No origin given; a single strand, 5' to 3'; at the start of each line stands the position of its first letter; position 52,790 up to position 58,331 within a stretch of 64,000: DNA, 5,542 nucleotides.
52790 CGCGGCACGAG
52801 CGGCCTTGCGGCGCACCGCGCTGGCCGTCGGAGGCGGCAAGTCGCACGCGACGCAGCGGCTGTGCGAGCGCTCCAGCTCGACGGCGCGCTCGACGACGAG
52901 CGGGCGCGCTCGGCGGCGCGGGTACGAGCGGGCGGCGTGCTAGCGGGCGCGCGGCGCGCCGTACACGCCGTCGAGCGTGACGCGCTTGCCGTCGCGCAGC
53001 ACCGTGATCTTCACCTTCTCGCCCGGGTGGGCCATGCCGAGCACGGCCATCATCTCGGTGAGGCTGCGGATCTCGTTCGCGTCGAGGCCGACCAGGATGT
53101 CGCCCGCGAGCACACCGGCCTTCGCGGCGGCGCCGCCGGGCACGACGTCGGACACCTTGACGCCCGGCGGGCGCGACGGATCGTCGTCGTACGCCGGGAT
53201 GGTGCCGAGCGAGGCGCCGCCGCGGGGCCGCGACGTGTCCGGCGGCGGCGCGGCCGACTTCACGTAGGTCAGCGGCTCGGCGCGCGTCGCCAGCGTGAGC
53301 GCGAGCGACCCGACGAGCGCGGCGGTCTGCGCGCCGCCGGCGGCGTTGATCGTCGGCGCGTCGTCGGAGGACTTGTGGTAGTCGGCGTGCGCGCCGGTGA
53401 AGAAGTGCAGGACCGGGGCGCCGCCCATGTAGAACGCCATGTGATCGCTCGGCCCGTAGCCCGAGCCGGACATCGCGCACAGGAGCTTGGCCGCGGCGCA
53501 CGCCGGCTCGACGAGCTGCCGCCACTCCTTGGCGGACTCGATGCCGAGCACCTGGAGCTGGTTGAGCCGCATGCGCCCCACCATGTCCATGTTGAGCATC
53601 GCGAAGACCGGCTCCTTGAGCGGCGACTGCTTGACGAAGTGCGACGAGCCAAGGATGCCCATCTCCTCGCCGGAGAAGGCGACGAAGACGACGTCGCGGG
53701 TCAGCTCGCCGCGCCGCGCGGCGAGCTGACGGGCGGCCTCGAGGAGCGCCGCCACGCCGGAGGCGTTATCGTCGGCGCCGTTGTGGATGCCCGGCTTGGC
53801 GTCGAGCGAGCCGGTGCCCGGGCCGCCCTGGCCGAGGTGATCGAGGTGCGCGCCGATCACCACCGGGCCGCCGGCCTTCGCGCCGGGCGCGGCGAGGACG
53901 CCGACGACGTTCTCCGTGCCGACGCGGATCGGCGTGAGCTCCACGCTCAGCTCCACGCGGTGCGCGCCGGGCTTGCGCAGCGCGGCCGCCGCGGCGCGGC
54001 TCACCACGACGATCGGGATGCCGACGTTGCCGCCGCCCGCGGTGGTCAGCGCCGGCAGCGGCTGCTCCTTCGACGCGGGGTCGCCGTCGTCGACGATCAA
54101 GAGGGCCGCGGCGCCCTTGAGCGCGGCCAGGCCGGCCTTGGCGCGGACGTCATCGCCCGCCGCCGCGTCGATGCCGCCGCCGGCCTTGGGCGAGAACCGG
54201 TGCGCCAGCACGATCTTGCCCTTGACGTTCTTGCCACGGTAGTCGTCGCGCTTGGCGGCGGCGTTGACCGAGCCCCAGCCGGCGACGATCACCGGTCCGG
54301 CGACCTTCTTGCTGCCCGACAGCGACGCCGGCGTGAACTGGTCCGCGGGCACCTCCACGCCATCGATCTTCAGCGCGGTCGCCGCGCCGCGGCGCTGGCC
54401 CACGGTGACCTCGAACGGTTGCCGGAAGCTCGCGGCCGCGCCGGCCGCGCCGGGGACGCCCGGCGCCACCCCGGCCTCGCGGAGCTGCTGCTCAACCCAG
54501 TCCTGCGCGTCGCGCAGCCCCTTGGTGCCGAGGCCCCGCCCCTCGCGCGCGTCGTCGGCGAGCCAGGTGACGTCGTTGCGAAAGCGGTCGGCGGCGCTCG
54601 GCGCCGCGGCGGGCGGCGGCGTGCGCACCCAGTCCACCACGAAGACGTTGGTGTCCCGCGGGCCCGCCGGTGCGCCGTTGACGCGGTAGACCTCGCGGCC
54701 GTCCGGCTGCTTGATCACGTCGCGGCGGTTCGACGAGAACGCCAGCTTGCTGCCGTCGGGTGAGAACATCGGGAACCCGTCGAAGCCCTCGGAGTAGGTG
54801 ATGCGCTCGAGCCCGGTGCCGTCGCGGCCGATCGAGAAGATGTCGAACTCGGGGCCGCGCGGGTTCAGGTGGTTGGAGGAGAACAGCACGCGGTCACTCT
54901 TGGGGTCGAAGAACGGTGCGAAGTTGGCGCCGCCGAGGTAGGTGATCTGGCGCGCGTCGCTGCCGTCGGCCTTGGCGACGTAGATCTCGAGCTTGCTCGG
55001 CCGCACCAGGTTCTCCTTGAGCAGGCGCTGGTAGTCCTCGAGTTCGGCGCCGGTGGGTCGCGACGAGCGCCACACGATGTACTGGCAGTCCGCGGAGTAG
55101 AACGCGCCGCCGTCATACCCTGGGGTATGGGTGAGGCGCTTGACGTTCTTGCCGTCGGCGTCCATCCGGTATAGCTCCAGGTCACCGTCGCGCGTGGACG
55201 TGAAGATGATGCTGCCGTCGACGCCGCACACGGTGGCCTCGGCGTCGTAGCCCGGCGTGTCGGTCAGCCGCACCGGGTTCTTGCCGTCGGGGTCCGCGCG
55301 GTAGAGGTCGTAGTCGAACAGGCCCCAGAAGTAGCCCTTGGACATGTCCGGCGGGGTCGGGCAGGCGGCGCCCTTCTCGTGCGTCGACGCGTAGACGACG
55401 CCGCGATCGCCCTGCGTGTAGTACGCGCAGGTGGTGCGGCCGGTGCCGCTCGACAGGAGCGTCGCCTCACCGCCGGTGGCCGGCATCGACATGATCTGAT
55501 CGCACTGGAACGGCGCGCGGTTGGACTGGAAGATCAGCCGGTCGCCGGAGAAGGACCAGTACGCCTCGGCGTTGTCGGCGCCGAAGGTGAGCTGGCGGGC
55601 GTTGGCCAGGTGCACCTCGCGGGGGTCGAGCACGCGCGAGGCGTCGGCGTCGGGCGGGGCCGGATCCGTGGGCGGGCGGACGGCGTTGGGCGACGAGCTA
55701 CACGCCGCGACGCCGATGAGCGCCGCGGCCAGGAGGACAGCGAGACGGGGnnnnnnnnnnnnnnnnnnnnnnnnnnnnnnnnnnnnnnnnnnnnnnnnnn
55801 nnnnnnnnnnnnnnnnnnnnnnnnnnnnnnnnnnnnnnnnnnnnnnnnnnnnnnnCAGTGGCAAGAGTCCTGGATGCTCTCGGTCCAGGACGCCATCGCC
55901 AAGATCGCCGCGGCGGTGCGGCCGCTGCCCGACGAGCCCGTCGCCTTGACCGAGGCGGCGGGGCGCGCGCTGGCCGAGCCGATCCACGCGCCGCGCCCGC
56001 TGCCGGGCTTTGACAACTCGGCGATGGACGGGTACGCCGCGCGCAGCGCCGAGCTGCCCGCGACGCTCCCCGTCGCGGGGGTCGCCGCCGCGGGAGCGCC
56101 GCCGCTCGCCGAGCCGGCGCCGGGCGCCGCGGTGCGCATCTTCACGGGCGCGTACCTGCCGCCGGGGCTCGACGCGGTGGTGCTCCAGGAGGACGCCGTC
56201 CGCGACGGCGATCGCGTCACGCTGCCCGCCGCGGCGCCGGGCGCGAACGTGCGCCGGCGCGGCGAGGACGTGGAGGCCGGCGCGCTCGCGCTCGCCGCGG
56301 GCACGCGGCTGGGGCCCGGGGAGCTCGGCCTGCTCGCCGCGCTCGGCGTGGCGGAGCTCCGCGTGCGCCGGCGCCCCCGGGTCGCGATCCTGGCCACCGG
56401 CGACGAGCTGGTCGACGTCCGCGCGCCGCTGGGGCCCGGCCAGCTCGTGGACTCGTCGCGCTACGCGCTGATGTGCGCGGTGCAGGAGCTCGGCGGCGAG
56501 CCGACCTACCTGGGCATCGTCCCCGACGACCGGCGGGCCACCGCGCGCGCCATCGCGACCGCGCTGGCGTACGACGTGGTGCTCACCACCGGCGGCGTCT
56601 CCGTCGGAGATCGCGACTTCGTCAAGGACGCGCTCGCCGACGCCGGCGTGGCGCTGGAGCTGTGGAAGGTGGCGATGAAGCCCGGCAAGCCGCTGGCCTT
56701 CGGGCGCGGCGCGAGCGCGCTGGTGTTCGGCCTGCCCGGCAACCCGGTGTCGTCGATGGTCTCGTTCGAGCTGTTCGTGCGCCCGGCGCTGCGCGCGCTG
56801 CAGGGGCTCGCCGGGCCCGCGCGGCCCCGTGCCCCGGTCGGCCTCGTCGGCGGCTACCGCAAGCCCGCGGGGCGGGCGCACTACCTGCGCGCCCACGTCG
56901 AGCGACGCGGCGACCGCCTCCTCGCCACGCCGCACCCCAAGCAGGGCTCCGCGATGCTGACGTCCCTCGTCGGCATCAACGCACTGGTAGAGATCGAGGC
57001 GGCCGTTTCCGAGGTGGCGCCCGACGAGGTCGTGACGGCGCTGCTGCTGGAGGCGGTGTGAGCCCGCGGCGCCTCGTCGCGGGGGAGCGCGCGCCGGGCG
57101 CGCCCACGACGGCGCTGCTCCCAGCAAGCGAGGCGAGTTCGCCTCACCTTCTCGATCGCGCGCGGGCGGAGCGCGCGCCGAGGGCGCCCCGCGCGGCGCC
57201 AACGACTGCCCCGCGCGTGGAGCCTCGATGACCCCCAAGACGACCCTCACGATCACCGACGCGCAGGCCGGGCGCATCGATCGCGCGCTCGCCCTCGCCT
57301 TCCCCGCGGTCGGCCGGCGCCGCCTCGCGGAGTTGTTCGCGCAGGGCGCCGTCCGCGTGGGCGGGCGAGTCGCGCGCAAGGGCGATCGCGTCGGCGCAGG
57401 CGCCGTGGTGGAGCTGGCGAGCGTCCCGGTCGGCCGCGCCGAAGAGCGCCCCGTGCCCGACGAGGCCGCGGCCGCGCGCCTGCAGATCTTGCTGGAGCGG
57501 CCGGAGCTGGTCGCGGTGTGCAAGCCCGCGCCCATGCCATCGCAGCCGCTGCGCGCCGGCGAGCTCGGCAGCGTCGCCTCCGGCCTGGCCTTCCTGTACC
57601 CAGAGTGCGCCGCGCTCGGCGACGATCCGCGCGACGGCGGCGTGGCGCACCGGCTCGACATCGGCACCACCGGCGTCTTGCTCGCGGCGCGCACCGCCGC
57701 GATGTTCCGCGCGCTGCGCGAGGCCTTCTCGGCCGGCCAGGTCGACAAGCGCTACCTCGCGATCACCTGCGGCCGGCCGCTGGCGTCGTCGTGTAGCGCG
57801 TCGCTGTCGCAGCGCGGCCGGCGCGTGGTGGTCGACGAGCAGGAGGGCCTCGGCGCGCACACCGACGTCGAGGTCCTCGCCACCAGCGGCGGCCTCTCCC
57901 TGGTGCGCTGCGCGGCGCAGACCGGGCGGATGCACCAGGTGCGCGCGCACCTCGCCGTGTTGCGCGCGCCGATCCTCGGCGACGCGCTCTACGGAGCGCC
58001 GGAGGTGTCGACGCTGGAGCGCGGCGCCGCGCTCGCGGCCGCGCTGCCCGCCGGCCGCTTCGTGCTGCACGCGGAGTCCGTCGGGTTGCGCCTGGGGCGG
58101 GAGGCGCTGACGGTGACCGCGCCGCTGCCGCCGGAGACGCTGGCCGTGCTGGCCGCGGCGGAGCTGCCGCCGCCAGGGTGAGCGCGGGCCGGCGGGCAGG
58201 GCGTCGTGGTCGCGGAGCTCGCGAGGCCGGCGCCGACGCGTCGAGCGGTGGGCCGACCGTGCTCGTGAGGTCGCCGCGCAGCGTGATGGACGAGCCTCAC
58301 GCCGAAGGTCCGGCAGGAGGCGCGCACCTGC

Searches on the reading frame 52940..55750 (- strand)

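Call 76: search_protein_families(library=pfam, proteins=[window:52940-55750:-], max_evalue=0.0001)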
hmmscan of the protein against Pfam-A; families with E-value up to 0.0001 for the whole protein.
window:52940-55750:- (936 aa): 8 families
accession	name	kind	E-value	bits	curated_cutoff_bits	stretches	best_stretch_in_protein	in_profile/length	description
PF04389.22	Peptidase_M28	-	3.8e-40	138.1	21.3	1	614-813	1-189/193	Peptidase family M28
PF07676.18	PD40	-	7.6e-24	83.5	20.9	1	314-343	1-30/38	WD40-like Beta Propeller Repeat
PF13180.12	PDZ_2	-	2.8e-13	50.4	27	1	860-926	12-76/80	PDZ domain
PF00595.29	PDZ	-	2.9e-09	37.6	23.2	1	856-918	20-81/81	PDZ domain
PF17820.7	PDZ_6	-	3.8e-09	36.6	27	1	866-919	2-54/54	PDZ domain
PF02225.27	PA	-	2.7e-08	34.3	23.9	1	484-591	2-95/95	PA domain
PF01546.33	Peptidase_M20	-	2.3e-07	31.4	24.6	1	632-719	2-96/206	Peptidase family M20/M25/M40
PF05450.20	Nicastrin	-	3.7e-06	27.1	25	1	655-708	18-73/218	Nicastrin large lobe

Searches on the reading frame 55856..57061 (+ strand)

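Call 76: search_protein_families(library=pfam, proteins=[window:55856-57061:+], max_evalue=0.0001)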
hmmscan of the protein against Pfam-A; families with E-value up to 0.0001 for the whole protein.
window:55856-57061:+ (401 aa): 3 families
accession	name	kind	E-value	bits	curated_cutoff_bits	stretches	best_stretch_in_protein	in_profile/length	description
PF03453.22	MoeA_N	-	3e-45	154.2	30.8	1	8-164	1-160/160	MoeA N-terminal region (domain I and II)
PF00994.29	MoCF_biosynth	-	1.1e-35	122.9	26.6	1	177-313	1-143/144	Probable molybdopterin binding domain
PF03454.20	MoeA_C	-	7.5e-13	49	22.1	1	334-398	8-72/72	MoeA C-terminal region (domain IV)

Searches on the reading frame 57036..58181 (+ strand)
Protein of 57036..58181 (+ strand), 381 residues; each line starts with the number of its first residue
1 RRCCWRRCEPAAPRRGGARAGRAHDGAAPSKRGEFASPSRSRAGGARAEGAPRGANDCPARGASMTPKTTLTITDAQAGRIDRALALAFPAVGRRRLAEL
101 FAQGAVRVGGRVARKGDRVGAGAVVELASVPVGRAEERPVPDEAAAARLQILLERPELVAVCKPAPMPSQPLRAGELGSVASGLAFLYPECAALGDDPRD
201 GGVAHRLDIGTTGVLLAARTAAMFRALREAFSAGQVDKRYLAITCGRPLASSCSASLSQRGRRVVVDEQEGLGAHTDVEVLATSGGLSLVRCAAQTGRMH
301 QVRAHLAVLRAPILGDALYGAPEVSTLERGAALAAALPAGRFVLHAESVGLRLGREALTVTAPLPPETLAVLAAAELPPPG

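Call 76: search_protein_families(library=pfam, proteins=[window:57036-58181:+], max_evalue=0.0001)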
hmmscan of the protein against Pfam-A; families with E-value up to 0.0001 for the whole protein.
window:57036-58181:+ (381 aa): 1 family
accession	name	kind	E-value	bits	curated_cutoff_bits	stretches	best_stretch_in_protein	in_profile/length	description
PF00849.27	PseudoU_synth_2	-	2.5e-21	76.9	26.8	1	158-307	2-151/152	RNA pseudouridylate synthase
